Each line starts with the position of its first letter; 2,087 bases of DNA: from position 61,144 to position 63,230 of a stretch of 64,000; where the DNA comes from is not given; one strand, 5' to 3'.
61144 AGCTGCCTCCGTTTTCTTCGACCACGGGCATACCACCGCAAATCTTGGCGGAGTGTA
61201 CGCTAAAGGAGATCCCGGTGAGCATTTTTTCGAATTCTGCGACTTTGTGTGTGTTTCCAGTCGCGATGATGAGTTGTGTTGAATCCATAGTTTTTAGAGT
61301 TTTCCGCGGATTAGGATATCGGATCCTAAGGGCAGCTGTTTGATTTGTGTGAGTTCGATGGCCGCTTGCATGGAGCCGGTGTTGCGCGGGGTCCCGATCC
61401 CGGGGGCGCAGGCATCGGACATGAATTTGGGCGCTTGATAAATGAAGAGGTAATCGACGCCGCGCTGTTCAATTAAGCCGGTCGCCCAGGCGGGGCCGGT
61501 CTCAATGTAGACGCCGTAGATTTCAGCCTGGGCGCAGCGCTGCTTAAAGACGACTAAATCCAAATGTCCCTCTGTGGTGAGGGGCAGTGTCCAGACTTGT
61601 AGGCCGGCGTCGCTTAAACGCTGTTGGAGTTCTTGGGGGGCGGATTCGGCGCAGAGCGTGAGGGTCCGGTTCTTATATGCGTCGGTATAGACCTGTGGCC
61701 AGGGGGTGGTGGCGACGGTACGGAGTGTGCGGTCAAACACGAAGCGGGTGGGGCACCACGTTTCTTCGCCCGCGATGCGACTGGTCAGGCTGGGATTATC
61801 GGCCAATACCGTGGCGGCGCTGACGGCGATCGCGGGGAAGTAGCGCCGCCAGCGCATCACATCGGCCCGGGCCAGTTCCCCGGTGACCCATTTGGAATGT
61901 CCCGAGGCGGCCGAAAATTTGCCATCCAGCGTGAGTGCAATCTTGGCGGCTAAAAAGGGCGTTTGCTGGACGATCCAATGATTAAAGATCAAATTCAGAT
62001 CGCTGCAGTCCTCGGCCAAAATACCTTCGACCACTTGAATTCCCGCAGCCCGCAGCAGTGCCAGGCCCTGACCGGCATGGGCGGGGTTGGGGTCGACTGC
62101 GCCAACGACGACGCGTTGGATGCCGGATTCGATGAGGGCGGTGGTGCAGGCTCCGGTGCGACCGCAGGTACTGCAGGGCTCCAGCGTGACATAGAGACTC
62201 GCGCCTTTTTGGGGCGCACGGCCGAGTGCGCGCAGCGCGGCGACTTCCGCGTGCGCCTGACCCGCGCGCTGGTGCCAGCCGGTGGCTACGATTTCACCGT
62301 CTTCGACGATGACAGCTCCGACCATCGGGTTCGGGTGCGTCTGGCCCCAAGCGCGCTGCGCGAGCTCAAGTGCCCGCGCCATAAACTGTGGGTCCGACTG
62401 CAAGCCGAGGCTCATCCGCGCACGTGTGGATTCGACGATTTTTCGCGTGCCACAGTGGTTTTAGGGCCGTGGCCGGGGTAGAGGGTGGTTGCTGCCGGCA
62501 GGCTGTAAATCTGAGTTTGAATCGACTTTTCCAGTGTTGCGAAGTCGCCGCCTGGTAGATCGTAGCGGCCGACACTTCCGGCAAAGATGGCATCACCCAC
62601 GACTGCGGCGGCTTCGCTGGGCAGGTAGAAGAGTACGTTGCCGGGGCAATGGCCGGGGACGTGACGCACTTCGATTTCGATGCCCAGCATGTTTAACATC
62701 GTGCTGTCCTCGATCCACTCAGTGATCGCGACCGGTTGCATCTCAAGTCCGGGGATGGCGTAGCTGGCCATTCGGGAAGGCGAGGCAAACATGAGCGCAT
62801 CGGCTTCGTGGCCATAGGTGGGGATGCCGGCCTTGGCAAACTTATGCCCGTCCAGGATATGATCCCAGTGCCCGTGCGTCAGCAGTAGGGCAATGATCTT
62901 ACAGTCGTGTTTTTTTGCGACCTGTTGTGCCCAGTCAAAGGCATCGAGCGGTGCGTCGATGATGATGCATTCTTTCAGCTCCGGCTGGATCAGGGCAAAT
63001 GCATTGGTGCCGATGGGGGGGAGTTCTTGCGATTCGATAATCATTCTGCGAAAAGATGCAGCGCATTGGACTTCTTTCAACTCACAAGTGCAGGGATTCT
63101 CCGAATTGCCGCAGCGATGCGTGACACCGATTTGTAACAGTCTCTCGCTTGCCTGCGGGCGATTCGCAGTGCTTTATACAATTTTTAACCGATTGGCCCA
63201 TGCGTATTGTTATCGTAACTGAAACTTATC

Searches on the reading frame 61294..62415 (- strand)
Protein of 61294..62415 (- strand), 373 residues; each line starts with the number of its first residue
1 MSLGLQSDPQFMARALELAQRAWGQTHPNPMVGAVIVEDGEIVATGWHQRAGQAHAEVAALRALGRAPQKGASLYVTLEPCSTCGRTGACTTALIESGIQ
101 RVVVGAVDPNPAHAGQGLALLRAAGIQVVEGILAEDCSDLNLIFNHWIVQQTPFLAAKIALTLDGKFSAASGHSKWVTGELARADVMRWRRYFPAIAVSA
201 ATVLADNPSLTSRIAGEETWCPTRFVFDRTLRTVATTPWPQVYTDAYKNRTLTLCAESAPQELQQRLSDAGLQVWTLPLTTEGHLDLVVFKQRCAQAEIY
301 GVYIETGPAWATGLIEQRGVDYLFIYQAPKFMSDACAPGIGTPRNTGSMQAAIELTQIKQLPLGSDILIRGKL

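Call 26: search_protein_families(library=pfam, proteins=[window:61294-62415:-], max_evalue=0.001)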
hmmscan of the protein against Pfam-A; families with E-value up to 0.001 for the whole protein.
window:61294-62415:- (373 aa): 4 families
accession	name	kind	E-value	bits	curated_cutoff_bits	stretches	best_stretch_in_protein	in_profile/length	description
PF01872.23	RibD_C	-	4.3e-26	92.4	24.1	1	153-334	1-167/197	RibD C-terminal domain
PF00383.29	dCMP_cyt_deam_1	-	6.3e-23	81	25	1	7-105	3-101/102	Cytidine and deoxycytidylate deaminase zinc-binding region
PF14437.12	MafB19-deam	-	3.7e-13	50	27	1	8-122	3-117/142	MafB19-like deaminase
PF18785.7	Inv-AAD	-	3.8e-05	24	26.5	1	34-130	2-116/129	Invertebrate-AID/APOBEC-deaminase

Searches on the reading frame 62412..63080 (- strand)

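Call 75: search_protein_families(library=pfam, proteins=[window:62412-63080:-], max_evalue=0.01)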
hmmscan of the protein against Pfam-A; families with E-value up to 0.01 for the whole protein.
window:62412-63080:- (222 aa): 2 families
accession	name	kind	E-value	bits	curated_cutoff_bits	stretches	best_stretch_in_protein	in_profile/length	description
PF00753.33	Lactamase_B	-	3.1e-21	76.7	22.7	1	30-204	10-196/196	Metallo-beta-lactamase superfamily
PF12706.13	Lactamase_B_2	-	3.5e-05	23.9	27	1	39-142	3-111/200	Beta-lactamase superfamily domain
